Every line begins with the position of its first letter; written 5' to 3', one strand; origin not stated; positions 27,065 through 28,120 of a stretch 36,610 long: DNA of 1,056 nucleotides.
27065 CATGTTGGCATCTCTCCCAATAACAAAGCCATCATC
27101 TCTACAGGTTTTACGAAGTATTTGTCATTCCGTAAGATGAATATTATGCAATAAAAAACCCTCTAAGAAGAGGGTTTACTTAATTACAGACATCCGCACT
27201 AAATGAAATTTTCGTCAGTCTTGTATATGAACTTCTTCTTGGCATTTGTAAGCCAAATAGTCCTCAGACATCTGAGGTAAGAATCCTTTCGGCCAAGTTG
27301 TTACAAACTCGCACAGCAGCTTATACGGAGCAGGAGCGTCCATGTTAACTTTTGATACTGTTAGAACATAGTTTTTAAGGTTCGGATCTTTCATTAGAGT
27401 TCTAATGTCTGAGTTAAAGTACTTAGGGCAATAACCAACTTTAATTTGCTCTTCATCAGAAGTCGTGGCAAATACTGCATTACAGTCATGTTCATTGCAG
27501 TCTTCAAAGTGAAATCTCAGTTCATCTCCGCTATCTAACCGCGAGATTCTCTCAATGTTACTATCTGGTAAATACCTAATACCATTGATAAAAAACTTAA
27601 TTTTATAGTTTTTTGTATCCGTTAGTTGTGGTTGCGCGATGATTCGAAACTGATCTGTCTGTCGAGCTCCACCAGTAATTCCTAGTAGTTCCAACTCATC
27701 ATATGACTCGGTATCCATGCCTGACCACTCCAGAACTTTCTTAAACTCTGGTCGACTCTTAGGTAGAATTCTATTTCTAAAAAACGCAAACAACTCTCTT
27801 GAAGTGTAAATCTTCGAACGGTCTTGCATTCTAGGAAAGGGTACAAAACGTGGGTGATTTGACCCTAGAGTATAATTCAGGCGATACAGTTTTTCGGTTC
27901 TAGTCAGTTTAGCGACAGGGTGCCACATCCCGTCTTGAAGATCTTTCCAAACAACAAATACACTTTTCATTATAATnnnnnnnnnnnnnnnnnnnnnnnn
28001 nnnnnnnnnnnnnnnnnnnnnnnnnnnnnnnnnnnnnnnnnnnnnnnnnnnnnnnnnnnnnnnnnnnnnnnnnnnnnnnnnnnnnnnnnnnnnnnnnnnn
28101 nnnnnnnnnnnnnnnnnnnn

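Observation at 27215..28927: Split HipA-family kinase plus HipS-like/HIRAN partner carried as prophage cargo: candidate DNA-end-sensing toxin or abortive-infection module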

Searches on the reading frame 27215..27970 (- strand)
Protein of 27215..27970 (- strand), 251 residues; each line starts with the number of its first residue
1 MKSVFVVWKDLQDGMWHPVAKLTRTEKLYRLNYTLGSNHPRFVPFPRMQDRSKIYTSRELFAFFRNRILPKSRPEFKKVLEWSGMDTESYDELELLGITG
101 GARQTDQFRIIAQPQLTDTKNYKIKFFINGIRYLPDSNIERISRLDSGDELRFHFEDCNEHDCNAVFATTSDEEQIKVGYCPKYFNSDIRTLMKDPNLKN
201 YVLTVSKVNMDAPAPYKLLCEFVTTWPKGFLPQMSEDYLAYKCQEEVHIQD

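Call 3: search_protein_families(library=pfam, proteins=[window:27215-27970:-], max_evalue=0.1)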
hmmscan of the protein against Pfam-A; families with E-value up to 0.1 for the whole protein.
window:27215-27970:- (251 aa): 3 families
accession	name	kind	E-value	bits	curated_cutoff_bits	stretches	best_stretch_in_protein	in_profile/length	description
PF08797.16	HIRAN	-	1.8e-08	34.5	24.7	1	124-200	4-73/96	HIRAN domain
PF13657.11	Couple_hipA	-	0.045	14.7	22.5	0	17-101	8-90/99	HipA N-terminal domain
PF20542.4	DUF6757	-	0.077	13.6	27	0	161-199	4-42/54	Family of unknown function (DUF6757)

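Call 4: search_protein_families(library=ncbifam, proteins=[window:27215-27970:-], max_evalue=0.1)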
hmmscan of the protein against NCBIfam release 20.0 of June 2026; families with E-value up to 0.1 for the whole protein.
window:27215-27970:- (251 aa): 0 families

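Call 5: search_protein_families(library=padloc, proteins=[window:27215-27970:-], max_evalue=0.1)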
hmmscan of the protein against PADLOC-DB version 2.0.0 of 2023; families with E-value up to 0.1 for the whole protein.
window:27215-27970:- (251 aa): 7 families
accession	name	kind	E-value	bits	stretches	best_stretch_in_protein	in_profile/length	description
PDLC04347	PDC-M03B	-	2.6e-85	283.9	1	1-240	1-241/245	-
PDLC04348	PDC-M03B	-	1.6e-63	212.7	1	2-238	5-242/248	-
PDLC04346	PDC-M03B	-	1.6e-40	137.3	1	46-239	5-202/262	-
PDLC04352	PDC-M03B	-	8.6e-36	121.7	1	3-230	7-234/250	-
PDLC04349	PDC-M03B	-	2.6e-30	103.7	1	3-211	9-216/232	-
PDLC04350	PDC-M03B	-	2.7e-28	97.1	1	19-238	22-238/280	-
PDLC04351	PDC-M03B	-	4e-18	63.9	1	49-194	57-200/255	-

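Call 24: find_homologous_proteins(query=window:27215-27970:-, max_evalue=0.001)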
Query window:27215-27970:- (251 aa): 60 proteins with E <= 0.001 among 145 candidates.
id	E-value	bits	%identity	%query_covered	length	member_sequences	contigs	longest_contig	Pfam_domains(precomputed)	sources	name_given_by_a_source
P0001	1.6e-157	541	92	100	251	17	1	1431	PF08797.17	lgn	-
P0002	2.1e-151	521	86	100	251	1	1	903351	PF08797.17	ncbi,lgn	ncbi:hypothetical protein V8054_000609 [Vibrio parahaemolyticus]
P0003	3.0e-114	399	67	98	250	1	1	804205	PF08797.17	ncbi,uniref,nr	ncbi:hypothetical protein DI392_01225 [Vibrio albus]|uniref:HIRAN domain-containing protein n=1 Tax=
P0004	8.0e-110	385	63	99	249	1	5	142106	PF08797.17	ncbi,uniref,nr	ncbi:hypothetical protein BCU93_17515 [Vibrio breoganii]|uniref:HIRAN domain-containing protein n=1 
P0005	4.8e-107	375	64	98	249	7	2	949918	PF08797.17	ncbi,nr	ncbi:HIRAN domain-containing protein [Vibrio chagasii]|nr:HIRAN domain-containing protein [Vibrio ch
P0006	4.3e-105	369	60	98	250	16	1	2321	PF08797.17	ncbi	-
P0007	3.5e-103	363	61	98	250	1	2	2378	PF08797.17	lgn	-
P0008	1.5e-99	351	60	98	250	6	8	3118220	PF08797.17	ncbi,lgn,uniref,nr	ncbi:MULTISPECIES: HIRAN domain-containing protein [Vibrio]|uniref:HIRAN domain-containing protein n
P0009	4.9e-99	349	59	96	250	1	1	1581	PF08797.17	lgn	-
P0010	5.3e-99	349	59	97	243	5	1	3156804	PF08797.17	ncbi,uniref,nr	ncbi:HIRAN domain-containing protein [Vibrio fluvialis]|uniref:HIRAN domain-containing protein n=1 T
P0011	6.4e-99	349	59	97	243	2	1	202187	PF08797.17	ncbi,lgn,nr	ncbi:hypothetical protein D6L41_12115 [Vibrio alginolyticus]|nr:hypothetical protein [Vibrio alginol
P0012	1.8e-98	347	59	96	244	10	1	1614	PF08797.17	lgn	-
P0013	3.0e-97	343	56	100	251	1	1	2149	PF08797.17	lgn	-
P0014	4.8e-96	339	57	99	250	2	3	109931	PF08797.17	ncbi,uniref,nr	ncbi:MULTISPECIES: HIRAN domain-containing protein [unclassified Salinivibrio]|uniref:HIRAN domain-c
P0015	8.1e-96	339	57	98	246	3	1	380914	PF08797.17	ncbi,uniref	ncbi:HIRAN domain-containing protein [Vibrio rumoiensis]|uniref:HIRAN domain-containing protein n=1 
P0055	4.2e-55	205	45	92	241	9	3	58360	PF13657.12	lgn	-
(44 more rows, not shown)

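Call 26: search_solved_structures(query=A1, max_evalue=10, show_alignments=3)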
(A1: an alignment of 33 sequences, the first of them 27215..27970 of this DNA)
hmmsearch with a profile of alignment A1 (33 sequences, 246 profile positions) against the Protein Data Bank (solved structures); distinct sequences matched with E-value up to 10: 6.
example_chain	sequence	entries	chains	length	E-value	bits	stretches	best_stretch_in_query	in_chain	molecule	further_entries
3k2y_A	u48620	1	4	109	0.00055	23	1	138-196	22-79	uncharacterized protein lp_0118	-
2mzn_A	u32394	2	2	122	1.3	11.9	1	145-195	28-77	Helicase-like transcription factor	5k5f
4xzf_A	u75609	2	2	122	1.3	11.9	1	145-195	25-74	Helicase-like transcription factor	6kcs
5bnh_A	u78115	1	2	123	1.3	11.9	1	145-195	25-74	Helicase-like transcription factor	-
4s0n_A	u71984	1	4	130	1.5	11.8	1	145-195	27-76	Helicase-like transcription factor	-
4xzg_A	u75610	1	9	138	1.7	11.6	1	145-195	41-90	Helicase-like transcription factor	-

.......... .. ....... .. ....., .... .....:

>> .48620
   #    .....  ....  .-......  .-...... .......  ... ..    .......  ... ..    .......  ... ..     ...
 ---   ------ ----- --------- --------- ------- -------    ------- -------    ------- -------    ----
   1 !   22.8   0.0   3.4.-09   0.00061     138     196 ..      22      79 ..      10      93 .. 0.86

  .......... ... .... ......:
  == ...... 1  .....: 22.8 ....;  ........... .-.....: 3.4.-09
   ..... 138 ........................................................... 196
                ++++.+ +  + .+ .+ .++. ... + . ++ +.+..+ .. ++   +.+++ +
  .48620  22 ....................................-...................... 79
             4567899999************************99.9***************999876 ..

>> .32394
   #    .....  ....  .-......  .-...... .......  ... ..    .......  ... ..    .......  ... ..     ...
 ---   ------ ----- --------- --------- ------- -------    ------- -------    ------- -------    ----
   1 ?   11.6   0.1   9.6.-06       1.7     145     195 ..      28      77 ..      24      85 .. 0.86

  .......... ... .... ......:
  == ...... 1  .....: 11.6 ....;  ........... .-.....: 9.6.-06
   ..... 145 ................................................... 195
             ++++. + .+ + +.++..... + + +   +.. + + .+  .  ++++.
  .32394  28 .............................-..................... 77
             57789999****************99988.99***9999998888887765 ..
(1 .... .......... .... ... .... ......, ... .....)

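Call 32: predict_structure(alignment_id=A1)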
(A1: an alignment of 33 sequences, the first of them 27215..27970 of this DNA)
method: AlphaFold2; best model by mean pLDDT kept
length: 251 residues; sequences in the alignment: 33
mean_pLDDT: 89.4   pTM: 0.82
mean pLDDT of the five models: 89.4, 89.3, 89.3, 88.0, 87.6
residues with pLDDT >= 90: 153; 70-90: 87; 50-70: 9; < 50: 2
segments of 3 or more residues with pLDDT < 50: none
pLDDT, mean of each block of 10 residues (from residue 1): 92 89 94 94 93 94 92 90 88 91 87 81 93 96 97 91 91 95 89 88 96 92 89 77 58 48
secondary structure, 60 per line:
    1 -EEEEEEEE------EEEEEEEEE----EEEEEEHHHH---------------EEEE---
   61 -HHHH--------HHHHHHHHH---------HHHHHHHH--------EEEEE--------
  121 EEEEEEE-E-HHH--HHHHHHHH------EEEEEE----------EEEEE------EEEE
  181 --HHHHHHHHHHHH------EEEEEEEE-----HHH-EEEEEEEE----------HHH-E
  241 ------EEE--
elements in order: E2-9 E16-24 E29-34 H35-38 E54-57 H62-65 H74-82 H92-99 E108-112 E121-127 H136-143 E150-155 E166-170 E177-180 H183-194 E201-208 E218-225 E247-249

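Call 37: fold_search(model_id=the predicted structure, library=pdb)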
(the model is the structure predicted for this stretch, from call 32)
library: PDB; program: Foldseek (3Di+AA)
matches with E <= 10: 490; with E <= 0.001: 4
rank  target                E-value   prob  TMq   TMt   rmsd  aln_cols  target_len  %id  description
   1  3k2y_B                2.5e-05  1.00  0.32  0.71   3.9       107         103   21  Crystal structure of protein lp_0118 from Lactobacillus plantarum,northeast structural genomics consortium target LpR9 (released 2009-11-17)
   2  3k2y_D                3.2e-05  1.00  0.34  0.78   2.7       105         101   22  Crystal structure of protein lp_0118 from Lactobacillus plantarum,northeast structural genomics consortium target LpR9 (released 2009-11-17)
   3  3k2y_C                5.5e-05  1.00  0.33  0.74   2.7       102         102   22  Crystal structure of protein lp_0118 from Lactobacillus plantarum,northeast structural genomics consortium target LpR9 (released 2009-11-17)
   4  3k2y_A                5.8e-05  1.00  0.32  0.72   3.9       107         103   21  Crystal structure of protein lp_0118 from Lactobacillus plantarum,northeast structural genomics consortium target LpR9 (released 2009-11-17)
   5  4xzg_A                1.4e-03  1.00  0.32  0.61   4.6       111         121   13  Crystal structure of HIRAN domain of human HLTF (released 2015-04-15)
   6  4xzg_H                1.7e-03  1.00  0.30  0.56   3.5       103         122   16  Crystal structure of HIRAN domain of human HLTF (released 2015-04-15)
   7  4s0n_D                1.8e-03  1.00  0.29  0.53   4.9       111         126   14  Crystal Structure of HLTF HIRAN Domain bound to DNA (released 2015-05-27)
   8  4s0n_C                1.9e-03  1.00  0.30  0.55   4.8       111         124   14  Crystal Structure of HLTF HIRAN Domain bound to DNA (released 2015-05-27)
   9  4s0n_B                2.2e-03  1.00  0.30  0.56   3.4       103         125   16  Crystal Structure of HLTF HIRAN Domain bound to DNA (released 2015-05-27)
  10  4xzg_F                2.3e-03  1.00  0.32  0.61   2.6       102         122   15  Crystal structure of HIRAN domain of human HLTF (released 2015-04-15)
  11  4xzg_G                4.2e-03  1.00  0.31  0.58   3.2       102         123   15  Crystal structure of HIRAN domain of human HLTF (released 2015-04-15)
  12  4xzg_C                4.4e-03  1.00  0.29  0.57   3.7       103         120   16  Crystal structure of HIRAN domain of human HLTF (released 2015-04-15)
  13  6kcs_A                5.0e-03  1.00  0.29  0.56   3.7       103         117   14  Crystal structure of HIRAN domain of HLTF in complex with duplex DNA (released 2020-06-10)
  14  4s0n_A                5.3e-03  1.00  0.30  0.58   3.4       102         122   13  Crystal Structure of HLTF HIRAN Domain bound to DNA (released 2015-05-27)
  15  9gnm_A                1.3e-01  0.18  0.16  0.20  14.6       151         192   10  X-ray crystal structure of VvPYL1 (released 2024-10-16)
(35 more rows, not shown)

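Call 45: search_protein_families(library=pfam, alignment_id=A1, max_evalue=0.01)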
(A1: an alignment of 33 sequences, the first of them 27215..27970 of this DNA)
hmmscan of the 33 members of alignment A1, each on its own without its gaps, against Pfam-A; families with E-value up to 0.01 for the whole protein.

A. member 1, window:27215-27970:- (251 aa): 1 family
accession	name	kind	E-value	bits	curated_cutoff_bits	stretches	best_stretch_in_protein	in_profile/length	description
PF08797.16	HIRAN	-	1.8e-08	34.5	24.7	1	124-200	4-73/96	HIRAN domain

B. families by the number of members that match (of 33 scanned): 2 families
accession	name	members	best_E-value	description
PF08797.16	HIRAN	33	2.3e-12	HIRAN domain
PF13657.11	Couple_hipA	10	2.2e-08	HipA N-terminal domain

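Call 66: find_related_loci(query=A1, collection=genome_contigs, flank=8000)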
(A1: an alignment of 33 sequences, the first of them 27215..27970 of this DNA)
Query A1 (251 aa) in genome_contigs; peptide patterns used: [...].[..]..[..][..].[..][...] (x = any residue, [..] = any of these).
24 stretches matched a pattern; 13 encode a relative of the query (tblastn E <= 1e-3); 13 distinct loci.
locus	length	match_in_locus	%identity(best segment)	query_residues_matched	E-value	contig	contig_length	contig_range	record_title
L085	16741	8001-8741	62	1-247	2e-111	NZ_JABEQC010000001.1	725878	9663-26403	Vibrio plantisponsor strain LMG 24470 Scaffold1, whole genome shotgun sequence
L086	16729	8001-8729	57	1-243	1e-100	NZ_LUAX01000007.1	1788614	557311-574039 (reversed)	Vibrio europaeus strain PP-638 chromosome 2 map unlocalized chr2, whole genome shotgun sequence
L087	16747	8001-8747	55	1-251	3e-98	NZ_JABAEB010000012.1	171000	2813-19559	Shewanella oncorhynchi strain S-1 Seq12, whole genome shotgun sequence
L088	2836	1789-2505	57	1-241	4e-100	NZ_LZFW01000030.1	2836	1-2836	Vibrio sp. UCD-FRSSP16_30 scaffold_35, whole genome shotgun sequence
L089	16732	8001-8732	56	1-244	9e-97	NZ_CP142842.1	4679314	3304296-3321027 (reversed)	Alteromonas sp. 4B03 chromosome, complete genome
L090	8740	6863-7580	57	1-241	2e-87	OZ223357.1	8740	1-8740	MAG: uncultured Vibrio sp. isolate dc5a59a3-0758-4ddb-8ef2-4e3e72712880 genome assembly, chromosome: 48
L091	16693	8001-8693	48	1-232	2e-68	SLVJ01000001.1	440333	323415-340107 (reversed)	Acinetobacter calcoaceticus strain JUb89 Ga0304794_101, whole genome shotgun sequence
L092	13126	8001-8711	43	1-238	3e-63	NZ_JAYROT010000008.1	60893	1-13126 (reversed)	MAG: Acinetobacter sp. isolate XM1_ASGE1bin.22 k141_36081, whole genome shotgun sequence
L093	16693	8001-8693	42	1-232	7e-60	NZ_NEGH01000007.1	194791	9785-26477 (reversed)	Acinetobacter sp. ANC 4558 Contig7, whole genome shotgun sequence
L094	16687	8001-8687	45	1-230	9e-58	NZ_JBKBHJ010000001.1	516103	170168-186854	MAG: Acinetobacter sp. isolate 21I_061.bin.14 NODE_17_length_516103_cov_68.154288, whole genome shotgun sequence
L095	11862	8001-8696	39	1-232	3e-54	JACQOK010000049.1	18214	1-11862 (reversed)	MAG: Betaproteobacteria bacterium isolate NC_groundwater_1279_Ag_S-0.2um_63_76 S_p2_S4_coassembly_k141_408076, whole gen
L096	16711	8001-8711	41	3-238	5e-54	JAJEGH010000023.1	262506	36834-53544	MAG: Alphaproteobacteria bacterium isolate p16x44bins.53 k141_1023397, whole genome shotgun sequence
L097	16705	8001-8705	40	3-238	5e-49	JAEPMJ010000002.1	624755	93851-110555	MAG: Rhizobiaceae bacterium isolate HCUG1432-7 k141_46547_length_624755_cov_19.9976, whole genome shotgun sequence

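Call 67: search_solved_structures(query=P0055, max_evalue=10, show_alignments=5)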
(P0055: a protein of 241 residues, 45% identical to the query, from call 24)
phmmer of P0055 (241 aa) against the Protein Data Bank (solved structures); distinct sequences matched with E-value up to 10: 0.

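Call 70: search_protein_families(library=phrogs, proteins=[window:27215-27970:-], max_evalue=0.001)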
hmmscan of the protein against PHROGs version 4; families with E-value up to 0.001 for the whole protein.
window:27215-27970:- (251 aa): 1 family
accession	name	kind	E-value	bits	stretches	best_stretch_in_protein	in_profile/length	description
phrog_8026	-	unknown function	9.1e-53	180.3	1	2-224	5-226/246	-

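Call 77: search_protein_representatives(alignment_id=A1)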
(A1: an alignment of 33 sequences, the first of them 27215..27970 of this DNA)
Query: 33 sequences, 246 profile positions. Proteins with E-value up to 0.001 (for the whole library): 2058; up to 1e-10: 1137; up to 1e-30: 373. The best 150 are listed.
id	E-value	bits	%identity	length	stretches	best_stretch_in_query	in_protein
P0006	1.5e-106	372.1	-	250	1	1-244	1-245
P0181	3.1e-93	328.5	-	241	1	1-238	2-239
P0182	4.8e-92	324.5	-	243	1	1-240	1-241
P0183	2.6e-86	305.7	-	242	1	2-240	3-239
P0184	4.8e-84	298.3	-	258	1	2-241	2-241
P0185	5.8e-84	298.1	-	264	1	1-239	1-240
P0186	4.6e-82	291.9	-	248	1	2-241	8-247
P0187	1.9e-81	289.8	-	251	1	1-242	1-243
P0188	6.2e-81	288.2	-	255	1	4-241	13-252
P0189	1.8e-79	283.4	-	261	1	2-241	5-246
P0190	5.1e-79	281.9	-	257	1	1-241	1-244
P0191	3.1e-77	276.0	-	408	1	2-241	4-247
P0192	3.2e-77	276.0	-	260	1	1-241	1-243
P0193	3.2e-77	276.0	-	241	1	1-240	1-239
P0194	1.4e-76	273.9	-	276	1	1-239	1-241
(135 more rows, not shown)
